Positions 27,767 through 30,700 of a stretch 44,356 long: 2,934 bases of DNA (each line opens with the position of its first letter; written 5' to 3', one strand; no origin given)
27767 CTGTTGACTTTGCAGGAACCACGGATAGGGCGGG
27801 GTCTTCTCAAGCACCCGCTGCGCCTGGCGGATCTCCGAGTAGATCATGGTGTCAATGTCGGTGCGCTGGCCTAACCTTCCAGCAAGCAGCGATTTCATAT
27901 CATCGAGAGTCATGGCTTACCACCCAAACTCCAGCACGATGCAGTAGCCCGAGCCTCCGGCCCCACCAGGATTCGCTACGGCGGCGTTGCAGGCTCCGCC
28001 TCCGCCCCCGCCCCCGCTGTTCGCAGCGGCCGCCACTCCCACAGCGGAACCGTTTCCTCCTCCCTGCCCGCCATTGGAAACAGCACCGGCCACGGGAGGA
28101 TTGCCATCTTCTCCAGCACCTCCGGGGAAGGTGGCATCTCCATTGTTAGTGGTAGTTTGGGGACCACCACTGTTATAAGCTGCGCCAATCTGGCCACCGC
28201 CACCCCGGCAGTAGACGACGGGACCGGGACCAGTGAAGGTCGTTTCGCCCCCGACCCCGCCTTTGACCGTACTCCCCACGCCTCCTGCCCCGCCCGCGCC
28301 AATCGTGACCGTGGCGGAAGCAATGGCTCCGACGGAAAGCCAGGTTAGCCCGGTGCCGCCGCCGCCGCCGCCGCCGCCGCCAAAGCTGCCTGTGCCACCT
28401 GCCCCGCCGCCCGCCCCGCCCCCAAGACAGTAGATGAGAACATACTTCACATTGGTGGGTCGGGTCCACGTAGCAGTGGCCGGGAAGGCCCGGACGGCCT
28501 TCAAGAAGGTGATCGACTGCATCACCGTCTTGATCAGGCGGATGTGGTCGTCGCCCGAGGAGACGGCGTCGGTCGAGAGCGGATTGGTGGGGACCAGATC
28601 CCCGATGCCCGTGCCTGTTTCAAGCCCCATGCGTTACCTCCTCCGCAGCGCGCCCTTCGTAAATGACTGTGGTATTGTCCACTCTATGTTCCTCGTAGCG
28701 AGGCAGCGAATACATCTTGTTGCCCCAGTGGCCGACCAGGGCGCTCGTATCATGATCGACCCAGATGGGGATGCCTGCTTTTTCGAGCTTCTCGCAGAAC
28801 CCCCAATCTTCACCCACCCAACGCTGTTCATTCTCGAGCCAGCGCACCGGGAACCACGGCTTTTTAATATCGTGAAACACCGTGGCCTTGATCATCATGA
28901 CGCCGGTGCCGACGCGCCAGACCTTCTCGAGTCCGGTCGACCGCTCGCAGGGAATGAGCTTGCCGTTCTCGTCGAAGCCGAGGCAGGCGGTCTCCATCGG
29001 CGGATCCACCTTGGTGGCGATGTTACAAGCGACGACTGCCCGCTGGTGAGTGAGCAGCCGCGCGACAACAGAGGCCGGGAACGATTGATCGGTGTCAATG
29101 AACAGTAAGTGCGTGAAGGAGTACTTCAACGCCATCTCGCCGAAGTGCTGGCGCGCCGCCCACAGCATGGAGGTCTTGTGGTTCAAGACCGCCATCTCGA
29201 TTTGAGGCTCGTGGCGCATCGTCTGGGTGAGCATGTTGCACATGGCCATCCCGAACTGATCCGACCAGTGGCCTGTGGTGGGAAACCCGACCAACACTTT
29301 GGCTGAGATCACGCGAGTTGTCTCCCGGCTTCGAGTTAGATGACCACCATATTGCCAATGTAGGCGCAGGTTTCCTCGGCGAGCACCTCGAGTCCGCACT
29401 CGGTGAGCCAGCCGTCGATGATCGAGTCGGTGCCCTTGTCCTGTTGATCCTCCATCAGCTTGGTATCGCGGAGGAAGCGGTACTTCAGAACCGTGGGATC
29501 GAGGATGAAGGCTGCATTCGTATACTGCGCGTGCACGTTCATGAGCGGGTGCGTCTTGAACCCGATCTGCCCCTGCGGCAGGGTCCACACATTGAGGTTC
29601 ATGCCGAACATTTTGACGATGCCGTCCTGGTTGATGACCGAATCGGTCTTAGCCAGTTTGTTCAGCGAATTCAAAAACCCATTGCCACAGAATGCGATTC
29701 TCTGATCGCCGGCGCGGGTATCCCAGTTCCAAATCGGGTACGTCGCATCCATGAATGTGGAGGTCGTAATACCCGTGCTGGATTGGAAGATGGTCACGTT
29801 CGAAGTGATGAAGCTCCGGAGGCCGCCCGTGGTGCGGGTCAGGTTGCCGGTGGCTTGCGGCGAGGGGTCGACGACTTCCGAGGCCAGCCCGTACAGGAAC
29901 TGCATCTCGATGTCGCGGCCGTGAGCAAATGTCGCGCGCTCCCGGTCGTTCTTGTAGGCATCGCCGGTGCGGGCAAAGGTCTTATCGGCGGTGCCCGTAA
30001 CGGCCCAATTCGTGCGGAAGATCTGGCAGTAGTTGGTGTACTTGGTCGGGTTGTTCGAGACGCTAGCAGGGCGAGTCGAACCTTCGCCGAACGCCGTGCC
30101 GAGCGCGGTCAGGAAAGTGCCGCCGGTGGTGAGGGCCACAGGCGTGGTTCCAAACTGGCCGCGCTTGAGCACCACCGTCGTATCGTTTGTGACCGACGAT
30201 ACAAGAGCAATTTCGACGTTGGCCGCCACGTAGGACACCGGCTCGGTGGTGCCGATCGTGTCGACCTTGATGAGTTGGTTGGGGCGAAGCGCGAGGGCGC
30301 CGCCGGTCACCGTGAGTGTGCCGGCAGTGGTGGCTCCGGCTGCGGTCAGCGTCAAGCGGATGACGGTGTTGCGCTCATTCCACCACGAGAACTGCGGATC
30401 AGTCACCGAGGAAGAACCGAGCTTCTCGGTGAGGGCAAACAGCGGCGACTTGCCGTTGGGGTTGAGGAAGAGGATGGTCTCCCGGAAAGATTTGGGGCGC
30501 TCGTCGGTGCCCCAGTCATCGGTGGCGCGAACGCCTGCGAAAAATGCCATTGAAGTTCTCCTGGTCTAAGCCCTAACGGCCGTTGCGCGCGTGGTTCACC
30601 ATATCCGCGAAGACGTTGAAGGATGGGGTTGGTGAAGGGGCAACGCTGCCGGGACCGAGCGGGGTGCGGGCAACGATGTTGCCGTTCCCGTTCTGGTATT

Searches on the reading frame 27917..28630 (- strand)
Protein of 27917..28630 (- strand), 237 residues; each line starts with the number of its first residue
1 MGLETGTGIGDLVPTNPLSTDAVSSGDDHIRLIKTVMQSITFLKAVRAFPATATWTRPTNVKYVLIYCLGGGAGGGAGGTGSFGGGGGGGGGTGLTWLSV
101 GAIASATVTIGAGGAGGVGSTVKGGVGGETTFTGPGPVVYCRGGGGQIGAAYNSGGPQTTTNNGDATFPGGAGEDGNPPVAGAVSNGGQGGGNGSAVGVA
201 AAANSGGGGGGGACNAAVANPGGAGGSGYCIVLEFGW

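Call 7: search_protein_families(library=phrogs, proteins=[window:27917-28630:-], max_evalue=0.001)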
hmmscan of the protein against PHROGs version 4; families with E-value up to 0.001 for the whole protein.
window:27917-28630:- (237 aa): 7 families
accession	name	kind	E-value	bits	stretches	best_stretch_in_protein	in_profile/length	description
phrog_863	-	tail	2.2e-24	87.4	1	43-235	397-604/690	tail fiber assembly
phrog_356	-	tail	7.1e-08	32.2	1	45-231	662-835/924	minor tail protein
phrog_6202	-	tail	3.1e-07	30.9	1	42-232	443-634/636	tail fiber protein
phrog_21412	-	tail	3.3e-07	29.4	1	46-236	1260-1452/1452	tail fiber protein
phrog_454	-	tail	6.4e-05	22.2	1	38-235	1172-1375/1376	tail fiber protein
phrog_9239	-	tail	8.6e-05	22.1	1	33-229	471-671/741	tail tubular protein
phrog_6465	-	tail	0.00015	22.5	1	1-43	1-42/281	tail protein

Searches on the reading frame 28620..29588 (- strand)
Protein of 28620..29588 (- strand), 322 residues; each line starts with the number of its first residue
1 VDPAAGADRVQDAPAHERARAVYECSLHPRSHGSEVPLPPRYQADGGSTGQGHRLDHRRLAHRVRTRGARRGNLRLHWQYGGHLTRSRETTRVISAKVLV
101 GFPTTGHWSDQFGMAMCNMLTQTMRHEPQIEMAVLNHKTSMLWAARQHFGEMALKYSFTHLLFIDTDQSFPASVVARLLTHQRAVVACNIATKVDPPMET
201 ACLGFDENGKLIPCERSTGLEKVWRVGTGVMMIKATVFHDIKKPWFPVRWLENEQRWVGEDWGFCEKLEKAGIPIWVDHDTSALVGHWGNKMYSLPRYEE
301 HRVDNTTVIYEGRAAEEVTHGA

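Call 7: search_protein_families(library=phrogs, proteins=[window:28620-29588:-], max_evalue=0.001)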
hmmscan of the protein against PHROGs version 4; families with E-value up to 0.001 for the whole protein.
window:28620-29588:- (322 aa): 1 family
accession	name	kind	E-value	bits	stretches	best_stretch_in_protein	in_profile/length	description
phrog_1574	-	unknown function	5.7e-15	56.7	1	95-290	12-231/240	-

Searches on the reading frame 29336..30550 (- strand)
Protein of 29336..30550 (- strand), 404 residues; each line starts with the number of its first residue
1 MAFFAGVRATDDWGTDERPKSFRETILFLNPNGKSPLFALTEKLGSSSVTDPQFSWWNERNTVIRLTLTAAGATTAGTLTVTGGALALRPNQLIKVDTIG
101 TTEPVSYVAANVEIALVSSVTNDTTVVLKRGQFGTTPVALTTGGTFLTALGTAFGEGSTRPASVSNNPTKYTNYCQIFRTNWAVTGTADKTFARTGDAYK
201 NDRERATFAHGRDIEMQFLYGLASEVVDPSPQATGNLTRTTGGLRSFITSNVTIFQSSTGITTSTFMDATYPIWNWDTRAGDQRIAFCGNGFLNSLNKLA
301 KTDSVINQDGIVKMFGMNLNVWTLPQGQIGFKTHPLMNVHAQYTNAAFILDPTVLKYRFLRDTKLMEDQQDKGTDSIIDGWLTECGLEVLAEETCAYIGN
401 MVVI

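Call 7: search_protein_families(library=phrogs, proteins=[window:29336-30550:-], max_evalue=0.001)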
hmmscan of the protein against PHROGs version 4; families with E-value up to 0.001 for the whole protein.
window:29336-30550:- (404 aa): 2 families
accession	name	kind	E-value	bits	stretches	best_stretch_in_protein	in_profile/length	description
phrog_1328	-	head and packaging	1.7e-48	167.2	1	1-400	3-305/583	major head protein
phrog_26635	-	unknown function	9.7e-05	22.2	1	141-356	211-426/482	-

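Call 73: search_dna_similar(query=window:29336-30550:-, collection=phages, mode=protein, max_rows=25)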
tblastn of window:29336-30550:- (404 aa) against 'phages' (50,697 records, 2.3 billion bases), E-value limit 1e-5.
Records with a match: 23; places in all: 23; records where one place covers at least 80% of the query: 20.
Best place of each record, by identity: <60% 23.
By first word of the organism name: Pseudomonas 16; Vibrio 1; Microcystis 1; Polaromonas 1; Desulfofustis 1; EBPR 1; Roseobacter 1; Caulobacter 1.
By host as written in the record: Pseudomonas aeruginosa 12; - 4; Vibrio splendidus 1; Microcystis elabens 1; Psuedomonas aeruginosa 1; Pseudomonas sp. 1; Polaromonas sp. 1; Roseobacter sp. (CHUG lineage) 1; and 1 more.
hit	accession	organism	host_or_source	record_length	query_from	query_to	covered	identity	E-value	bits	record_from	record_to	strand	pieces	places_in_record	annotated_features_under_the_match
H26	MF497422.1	Vibrio phage vB_VspS_VS-ABTNL-3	Vibrio splendidus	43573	1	402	100%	41.8%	8e-66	233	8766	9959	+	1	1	putative major capsid protein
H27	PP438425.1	Microcystis phage Mel-JY34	Microcystis elabens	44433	5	401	98%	40.5%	2e-75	260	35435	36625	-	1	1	putative major capsid protein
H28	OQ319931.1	Pseudomonas phage 20Aug470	Pseudomonas aeruginosa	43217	1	398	99%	25.3%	4e-13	77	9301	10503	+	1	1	hypothetical protein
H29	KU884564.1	Pseudomonas phage PaMx43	Pseudomonas aeruginosa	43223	1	398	99%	25.1%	6e-14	80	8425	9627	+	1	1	major capsid protein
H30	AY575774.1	Pseudomonas phage PaP2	-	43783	1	398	99%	25.1%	6e-14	80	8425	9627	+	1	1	orf13: p13 | orf12: p12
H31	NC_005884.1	Pseudomonas phage PaP2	Pseudomonas aeruginosa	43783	1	398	99%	25.1%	6e-14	80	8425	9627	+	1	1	major head protein | hypothetical protein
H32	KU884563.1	Pseudomonas phage PaMx41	Pseudomonas aeruginosa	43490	1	398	99%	25.1%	7e-14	79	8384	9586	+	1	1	major capsid protein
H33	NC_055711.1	Pseudomonas phage PaMx41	Pseudomonas aeruginosa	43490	1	398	99%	25.1%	7e-14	79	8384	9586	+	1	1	major head protein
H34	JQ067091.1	Pseudomonas phage PaMx32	Pseudomonas aeruginosa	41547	1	398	99%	25.1%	8e-14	79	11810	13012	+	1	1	record has no annotation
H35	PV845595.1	Pseudomonas phage Ph_15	Pseudomonas aeruginosa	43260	1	398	99%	25.1%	8e-14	79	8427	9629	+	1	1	major head protein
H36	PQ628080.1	Pseudomonas phage Neko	Pseudomonas aeruginosa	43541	1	398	99%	25.1%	8e-14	79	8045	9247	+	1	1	major head protein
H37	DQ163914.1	Pseudomonas phage 119X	-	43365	1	398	99%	25.1%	2e-13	78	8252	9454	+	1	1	record has no annotation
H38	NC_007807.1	Pseudomonas phage 119X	Pseudomonas aeruginosa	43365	1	398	99%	25.1%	2e-13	78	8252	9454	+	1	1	119X_gp13: major head protein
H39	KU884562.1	Pseudomonas phage PaMx35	Pseudomonas aeruginosa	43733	1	398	99%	25.1%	2e-13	78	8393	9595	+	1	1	major capsid protein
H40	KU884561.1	Pseudomonas phage PaMx33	Pseudomonas aeruginosa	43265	1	398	99%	25.1%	3e-13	77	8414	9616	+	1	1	major capsid protein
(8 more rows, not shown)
